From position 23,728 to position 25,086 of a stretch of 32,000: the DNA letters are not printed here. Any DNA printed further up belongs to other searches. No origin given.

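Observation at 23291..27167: Four secreted proteins share a P-E-[F/L/M] + TM helix + Arg/Lys tail, an archaeosortase-type (PEF-CTERM-like) cargo cluster inside the glycan island with no sortase gene in view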

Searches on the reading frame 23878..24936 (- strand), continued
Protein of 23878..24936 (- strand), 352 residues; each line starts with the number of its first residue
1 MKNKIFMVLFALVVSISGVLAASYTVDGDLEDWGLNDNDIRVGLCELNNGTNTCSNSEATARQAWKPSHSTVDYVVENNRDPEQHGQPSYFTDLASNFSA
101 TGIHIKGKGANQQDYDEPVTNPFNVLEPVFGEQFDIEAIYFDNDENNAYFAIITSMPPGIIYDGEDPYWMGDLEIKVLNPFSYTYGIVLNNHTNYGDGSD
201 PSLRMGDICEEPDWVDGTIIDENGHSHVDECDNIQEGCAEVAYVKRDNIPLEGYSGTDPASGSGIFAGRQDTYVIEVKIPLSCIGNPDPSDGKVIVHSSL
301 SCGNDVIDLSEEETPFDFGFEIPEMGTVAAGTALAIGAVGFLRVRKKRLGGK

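Call 54: find_encoding_contigs(protein=P0185, flank=10000, max_places=3)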
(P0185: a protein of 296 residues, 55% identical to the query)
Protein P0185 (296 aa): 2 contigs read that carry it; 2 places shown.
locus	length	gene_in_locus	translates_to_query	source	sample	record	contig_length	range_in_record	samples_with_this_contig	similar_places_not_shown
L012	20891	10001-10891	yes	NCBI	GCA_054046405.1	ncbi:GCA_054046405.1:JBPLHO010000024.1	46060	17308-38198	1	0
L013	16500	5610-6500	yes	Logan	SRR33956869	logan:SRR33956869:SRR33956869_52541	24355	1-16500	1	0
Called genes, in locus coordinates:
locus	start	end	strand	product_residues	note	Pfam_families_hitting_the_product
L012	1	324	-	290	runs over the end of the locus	PF03186:CobD_Cbib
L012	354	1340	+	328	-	PF01321:Creatinase_N, PF00557:Peptidase_M24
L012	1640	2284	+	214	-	PF25084:LbH_EIF2B, PF00132:Hexapep, PF25087:GMPPB_C, PF00132:Hexapep, PF14602:Hexapep_2 (weak)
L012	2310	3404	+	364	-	PF01041:DegT_DnrJ_EryC1, PF00155:Aminotran_1_2 (weak), PF01212:Beta_elim_lyase (faint)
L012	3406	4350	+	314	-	PF01408:GFO_IDH_MocA, PF02629:CoA_binding (faint), PF03446:NAD_binding_2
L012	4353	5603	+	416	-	PF03721:UDPG_MGDP_dh_N, PF03720:UDPG_MGDP_dh_C (faint), PF00984:UDPG_MGDP_dh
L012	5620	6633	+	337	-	PF00953:Glycos_transf_4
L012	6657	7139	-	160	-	PF07760:DUF1616 (weak)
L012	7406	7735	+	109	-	PF07760:DUF1616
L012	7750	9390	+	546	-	-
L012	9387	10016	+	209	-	PF02585:PIG-L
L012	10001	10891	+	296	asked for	-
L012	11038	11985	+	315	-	PF26596:PEF-CTERM_ARCH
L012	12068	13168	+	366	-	PF04007:DUF354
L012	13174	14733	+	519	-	-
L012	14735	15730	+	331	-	PF13480:Acetyltransf_6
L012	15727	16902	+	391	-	PF13439:Glyco_transf_4, PF13477:Glyco_trans_4_2, PF13579:Glyco_trans_4_4, PF20706:GT4-conflict, PF00534:Glycos_transf_1, PF13692:Glyco_trans_1_4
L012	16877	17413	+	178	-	PF25087:GMPPB_C (faint), PF00132:Hexapep, PF14602:Hexapep_2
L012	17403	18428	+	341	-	PF02388:FemAB (faint), PF13480:Acetyltransf_6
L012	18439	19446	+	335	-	-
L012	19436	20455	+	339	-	PF02388:FemAB (faint), PF13480:Acetyltransf_6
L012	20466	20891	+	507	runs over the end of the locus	PF01943:Polysacc_synt, PF13440:Polysacc_synt_3, PF01554:MatE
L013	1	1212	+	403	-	?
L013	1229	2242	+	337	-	PF00953:Glycos_transf_4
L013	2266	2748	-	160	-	PF07760:DUF1616 (weak)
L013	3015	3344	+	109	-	PF07760:DUF1616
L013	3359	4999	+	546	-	-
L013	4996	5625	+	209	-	PF02585:PIG-L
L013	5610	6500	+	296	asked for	-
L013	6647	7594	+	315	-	PF26596:PEF-CTERM_ARCH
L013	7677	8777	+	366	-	PF04007:DUF354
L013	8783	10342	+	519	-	-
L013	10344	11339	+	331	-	PF13480:Acetyltransf_6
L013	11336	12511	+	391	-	PF13439:Glyco_transf_4, PF13477:Glyco_trans_4_2, PF13579:Glyco_trans_4_4, PF20706:GT4-conflict, PF00534:Glycos_transf_1, PF13692:Glyco_trans_1_4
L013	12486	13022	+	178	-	PF25087:GMPPB_C (faint), PF00132:Hexapep, PF14602:Hexapep_2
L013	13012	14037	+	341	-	PF02388:FemAB (faint), PF13480:Acetyltransf_6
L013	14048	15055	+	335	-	-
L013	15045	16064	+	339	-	PF02388:FemAB (faint), PF13480:Acetyltransf_6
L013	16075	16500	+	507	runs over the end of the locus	PF01943:Polysacc_synt, PF13440:Polysacc_synt_3, PF01554:MatE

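Call 60: list_cluster_members(proteins=[P0047, P0048, P0051, P0052, P0064, P0066, P0072, P0073, P0084, P0085])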
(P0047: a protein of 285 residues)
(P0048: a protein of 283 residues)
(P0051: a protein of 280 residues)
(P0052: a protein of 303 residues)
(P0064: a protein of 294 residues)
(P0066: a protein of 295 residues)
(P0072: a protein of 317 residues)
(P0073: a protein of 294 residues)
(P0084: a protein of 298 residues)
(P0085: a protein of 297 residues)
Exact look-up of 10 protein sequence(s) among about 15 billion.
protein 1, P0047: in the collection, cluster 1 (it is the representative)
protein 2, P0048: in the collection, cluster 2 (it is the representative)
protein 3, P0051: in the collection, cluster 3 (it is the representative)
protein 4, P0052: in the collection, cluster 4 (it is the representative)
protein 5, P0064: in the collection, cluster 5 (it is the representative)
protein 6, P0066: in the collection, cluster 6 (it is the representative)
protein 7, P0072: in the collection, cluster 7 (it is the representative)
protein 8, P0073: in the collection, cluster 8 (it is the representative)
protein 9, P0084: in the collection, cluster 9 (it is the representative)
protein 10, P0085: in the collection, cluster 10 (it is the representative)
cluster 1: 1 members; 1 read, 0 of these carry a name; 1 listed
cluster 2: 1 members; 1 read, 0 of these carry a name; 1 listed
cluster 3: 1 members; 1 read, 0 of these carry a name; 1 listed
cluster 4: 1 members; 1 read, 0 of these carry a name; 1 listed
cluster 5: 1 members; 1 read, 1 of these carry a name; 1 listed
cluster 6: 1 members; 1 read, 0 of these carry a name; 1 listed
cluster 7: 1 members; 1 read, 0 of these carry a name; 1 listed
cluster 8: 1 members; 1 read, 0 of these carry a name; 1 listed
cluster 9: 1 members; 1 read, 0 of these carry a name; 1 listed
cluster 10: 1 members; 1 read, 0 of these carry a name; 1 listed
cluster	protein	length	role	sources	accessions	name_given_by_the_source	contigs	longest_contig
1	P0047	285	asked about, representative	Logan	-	-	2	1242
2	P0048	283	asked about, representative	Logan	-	-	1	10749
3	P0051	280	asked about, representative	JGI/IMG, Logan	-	-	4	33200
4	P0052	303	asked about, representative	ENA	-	-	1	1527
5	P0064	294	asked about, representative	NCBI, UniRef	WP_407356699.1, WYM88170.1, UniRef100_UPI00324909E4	archaeosortase/exosortase family protein [Methanolobus sp. WCC5] | archaeosortase/exosortase family protein n=1 Tax=Methanolobus sp. WCC5 TaxID=3125785 ...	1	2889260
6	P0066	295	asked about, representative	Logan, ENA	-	-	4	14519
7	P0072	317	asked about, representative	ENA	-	-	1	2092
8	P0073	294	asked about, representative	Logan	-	-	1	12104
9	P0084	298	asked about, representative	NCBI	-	-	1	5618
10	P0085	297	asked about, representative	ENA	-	-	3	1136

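Call 61: search_protein_families(library=pfam, proteins=[L012:11038-11985:+, P0005, P0002, L001:93-986:+, L005:9923-10894:+, L007:7744-8622:+, P0185, window:23878-24936:-], max_evalue=1)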
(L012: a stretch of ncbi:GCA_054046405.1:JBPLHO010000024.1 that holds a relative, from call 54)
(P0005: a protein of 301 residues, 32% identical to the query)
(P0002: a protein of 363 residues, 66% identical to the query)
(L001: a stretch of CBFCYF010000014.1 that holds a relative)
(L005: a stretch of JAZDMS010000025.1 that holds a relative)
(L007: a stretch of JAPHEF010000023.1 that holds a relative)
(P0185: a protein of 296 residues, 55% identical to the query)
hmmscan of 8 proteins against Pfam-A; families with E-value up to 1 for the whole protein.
L012:11038-11985:+ (315 aa): 0 families

P0005 (301 aa): 0 families

P0002 (363 aa): 0 families

L001:93-986:+ (297 aa): 1 family
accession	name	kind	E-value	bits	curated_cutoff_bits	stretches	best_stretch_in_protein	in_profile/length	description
PF20785.2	MACPF_D3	-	0.15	12.7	25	1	214-240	30-56/66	MACPF protein, D3 domain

L005:9923-10894:+ (323 aa): 1 family
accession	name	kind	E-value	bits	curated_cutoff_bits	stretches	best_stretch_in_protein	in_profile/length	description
PF10960.13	Holin_BhlA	-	0.34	11.4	22.6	1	7-23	12-28/70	BhlA holin family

L007:7744-8622:+ (292 aa): 0 families

P0185 (296 aa): 0 families

window:23878-24936:- (352 aa): 1 family
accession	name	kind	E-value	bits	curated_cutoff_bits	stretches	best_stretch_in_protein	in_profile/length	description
PF00746.26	Gram_pos_anchor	-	0.53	10.7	20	1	324-348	17-40/43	LPXTG cell wall anchor motif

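Call 67: find_related_loci(query=A2, collection=metagenome_contigs, flank=10000)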
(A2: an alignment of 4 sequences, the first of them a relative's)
Query A2 (352 aa) in metagenome_contigs; peptide patterns used: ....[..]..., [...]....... (x = any residue, [..] = any of these).
83 stretches matched a pattern; 15 encode a relative of the query (tblastn E <= 1e-3); 15 distinct loci.
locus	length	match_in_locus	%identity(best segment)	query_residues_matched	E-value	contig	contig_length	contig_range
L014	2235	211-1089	32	1-351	1e-41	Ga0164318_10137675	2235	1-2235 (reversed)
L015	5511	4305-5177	29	1-329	3e-26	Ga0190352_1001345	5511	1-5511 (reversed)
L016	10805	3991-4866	28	1-330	3e-26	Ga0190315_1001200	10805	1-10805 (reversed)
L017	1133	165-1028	28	9-330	6e-26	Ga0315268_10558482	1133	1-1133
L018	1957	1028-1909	28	1-327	6e-24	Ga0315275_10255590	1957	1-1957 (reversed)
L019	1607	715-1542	27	1-347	2e-22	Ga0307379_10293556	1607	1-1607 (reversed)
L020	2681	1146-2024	26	4-329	1e-19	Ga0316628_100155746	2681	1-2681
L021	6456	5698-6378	30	132-347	5e-19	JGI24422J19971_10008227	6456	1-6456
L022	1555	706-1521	31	4-350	2e-16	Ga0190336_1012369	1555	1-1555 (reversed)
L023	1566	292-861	32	132-339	7e-16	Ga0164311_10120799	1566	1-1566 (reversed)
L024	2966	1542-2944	30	4-350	2e-15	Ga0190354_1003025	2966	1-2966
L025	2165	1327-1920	31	132-347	4e-12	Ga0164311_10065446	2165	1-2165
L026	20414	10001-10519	29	128-307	6e-10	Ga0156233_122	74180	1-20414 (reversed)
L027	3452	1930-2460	29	131-316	8e-9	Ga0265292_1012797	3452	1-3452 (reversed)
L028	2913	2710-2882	67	128-187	1e-8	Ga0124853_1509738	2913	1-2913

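Call 70: fold_search(model_id=the predicted structure, library=pdb)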
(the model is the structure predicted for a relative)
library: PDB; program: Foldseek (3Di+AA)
matches with E <= 10: 1035; with E <= 0.001: 0
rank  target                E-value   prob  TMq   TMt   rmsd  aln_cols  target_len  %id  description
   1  7uwu_B                1.6e-03  0.84  0.24  0.15  15.6       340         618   12  Starch adherence system protein 6 (Sas6) (released 2023-06-14)
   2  7uww_A                2.9e-03  0.69  0.22  0.14  16.6       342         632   12  Sas6 with alpha-cyclodextrin (released 2023-06-14)
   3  7uwu_A                4.3e-03  0.87  0.21  0.13  10.9       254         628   12  Starch adherence system protein 6 (Sas6) (released 2023-06-14)
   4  7uwv_A                5.4e-03  0.84  0.21  0.15  11.1       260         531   12  CBM74 from Ruminococcus bromii Sas6 with maltodecaose (released 2023-06-14)
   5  7uww_B                8.0e-03  0.75  0.20  0.13  12.0       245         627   13  Sas6 with alpha-cyclodextrin (released 2023-06-14)
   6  1i82_A                8.9e-03  0.93  0.21  0.35  11.1       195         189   14  FAMILY 9 CARBOHYDRATE-BINDING MODULE FROM THERMOTOGA MARITIMA XYLANASE 10A WITH CELLOBIOSE (released 2001-06-13)
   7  4jpq_A                2.5e-02  0.84  0.22  0.33   8.1       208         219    8  Crystal structure of a putative carbohydrate-binding protein (BACUNI_03838) from Bacteroides uniformis ATCC 8492 at 2. (released 2013-04-17)
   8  7nwo                  4.6e-02  0.90  0.24  0.39   5.6       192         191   10  A carbohydrate binding module family 9 (CBM9) from Caldicellulosiruptor kristjanssonii in complex with glucose (released 2021-07-07)
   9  4dkf_H                8.5e-02  0.03  0.08  0.11  21.6       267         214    7  Crystal Structure of Human Interleukin-34 Bound to FAb2 (released 2012-04-11)
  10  7nwn                  9.5e-02  0.72  0.23  0.37   6.0       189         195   11  A carbohydrate binding module family 9 (CBM9) from Caldicellulsiruptor kristjanssonii (released 2021-07-07)
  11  4d3c_L                1.1e-01  0.06  0.11  0.17  20.8       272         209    7  Crystal structure of the NK1 domain of HGF in complex with anti-HGF monoclonal antibody SFN68. (released 2016-01-13)
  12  5kte_H                1.1e-01  0.02  0.08  0.12  23.4       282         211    7  Crystal structure of Deinococcus radiodurans MntH, an Nramp-family transition metal transporter (released 2016-11-23)
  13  5x8l_J                1.1e-01  0.03  0.08  0.12  21.8       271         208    9  PD-L1 in complex with atezolizumab (released 2017-08-16)
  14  5z1l_A                1.4e-01  0.25  0.19  0.30  12.8       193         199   10  Cryo-EM structure of Methanoccus maripaludis archaellum (released 2019-02-13)
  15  6c9u_L                1.4e-01  0.04  0.10  0.14  21.1       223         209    7  Crystal structure of [KS3][AT3] didomain from module 3 of 6-deoxyerthronolide B synthase in complex with antibody frag (released 2018-05-23)
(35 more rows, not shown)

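Call 76: search_protein_families(library=ncbifam, proteins=[P0185, L020:109-1002:-, L025:22-888:+, L018:10-987:-], max_evalue=0.01)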
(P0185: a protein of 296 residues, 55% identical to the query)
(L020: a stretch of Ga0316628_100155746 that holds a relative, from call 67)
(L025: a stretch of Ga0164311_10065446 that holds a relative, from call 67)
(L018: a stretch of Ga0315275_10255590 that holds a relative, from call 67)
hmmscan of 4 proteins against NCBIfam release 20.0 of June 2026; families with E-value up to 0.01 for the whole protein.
P0185 (296 aa): 3 families
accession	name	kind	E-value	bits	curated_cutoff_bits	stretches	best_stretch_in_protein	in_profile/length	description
TIGR03762.1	archaeo_artC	exception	4.9e-33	115.1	100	1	20-290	3-271/274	archaeosortase C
TIGR04178.1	exo_archaeo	signature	1.3e-10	41.4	23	1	200-291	2-92/97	exosortase/archaeosortase family protein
NF033770.1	exosort_XrtT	exception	8.1e-06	24.6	250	1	198-289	168-263/472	exosortase T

L020:109-1002:- (298 aa): 13 families
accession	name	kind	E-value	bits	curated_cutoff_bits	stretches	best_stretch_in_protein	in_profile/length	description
TIGR04178.1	exo_archaeo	signature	1.2e-15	57.5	23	1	189-282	1-94/97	exosortase/archaeosortase family protein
TIGR03762.1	archaeo_artC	exception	2.3e-10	40.8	100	1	156-277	144-269/274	archaeosortase C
TIGR03110.1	exosort_Gpos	exception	1.3e-08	34.9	102.75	1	164-281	63-177/187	exosortase family protein XrtG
TIGR02602.1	8TM_EpsH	subfamily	4.4e-08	32.9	105.55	1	104-277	70-235/241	exosortase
TIGR03109.2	exosort_XrtA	exception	2.3e-07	30.5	208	1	149-276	130-254/261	exosortase A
NF046081.1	exosort_XrtX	exception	2.3e-05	24.4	170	1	150-281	35-160/168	exosortase X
NF033464.1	cyanoexo_CrtC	exception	9.7e-05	22.1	225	1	161-279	158-272/278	cyanoexosortase C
NF035943.2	exosort_XrtV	exception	0.00069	19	313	1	194-275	176-259/270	exosortase V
TIGR04177.1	exosort_XrtH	exception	0.00094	19.2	86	1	138-280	18-152/158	exosortase H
TIGR04152.1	exosort_VPLPA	exception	0.0038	16.4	400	1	187-275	146-235/486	VPLPA-CTERM-specific exosortase XrtD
NF012139.0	exosort_XrtP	exception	0.0049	16.8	200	1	159-252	31-124/159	exosortase P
TIGR03763.1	cyanoexo_CrtA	exception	0.0061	16.1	150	0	188-280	164-256/260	cyanoexosortase A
NF038142.1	exosort_XrtW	exception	0.0069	14.8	425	0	186-274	168-257/494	exosortase W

L025:22-888:+ (289 aa): 6 families
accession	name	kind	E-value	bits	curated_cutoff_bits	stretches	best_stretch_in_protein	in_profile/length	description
TIGR03762.1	archaeo_artC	exception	1.2e-45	156.5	100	1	23-287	6-271/274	archaeosortase C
TIGR04178.1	exo_archaeo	signature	9.6e-14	51.5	23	1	198-287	3-91/97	exosortase/archaeosortase family protein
NF033770.1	exosort_XrtT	exception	1.2e-05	24.1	250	1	198-286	171-263/472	exosortase T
NF033464.1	cyanoexo_CrtC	exception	2e-05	24.3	225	1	29-287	20-271/278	cyanoexosortase C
NF035943.2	exosort_XrtV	exception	9e-05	21.9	313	1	56-284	43-260/270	exosortase V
TIGR03110.1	exosort_Gpos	exception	0.00018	21.5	102.75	1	174-285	65-173/187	exosortase family protein XrtG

L018:10-987:- (326 aa): 7 families
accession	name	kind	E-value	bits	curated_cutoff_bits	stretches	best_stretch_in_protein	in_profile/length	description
TIGR04178.1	exo_archaeo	signature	2.6e-13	50.1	23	1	226-315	2-92/97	exosortase/archaeosortase family protein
TIGR03762.1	archaeo_artC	exception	2.6e-09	37.3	100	1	208-313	163-269/274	archaeosortase C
TIGR03110.1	exosort_Gpos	exception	1.8e-08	34.5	102.75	1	194-321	57-182/187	exosortase family protein XrtG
TIGR02602.1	8TM_EpsH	subfamily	5.3e-07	29.4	105.55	1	182-314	108-236/241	exosortase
NF033464.1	cyanoexo_CrtC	exception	0.0011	18.6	225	1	196-315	157-271/278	cyanoexosortase C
TIGR03763.1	cyanoexo_CrtA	exception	0.0016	18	150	1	194-317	139-257/260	cyanoexosortase A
NF038142.1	exosort_XrtW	exception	0.0018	16.7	425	1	223-311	169-259/494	exosortase W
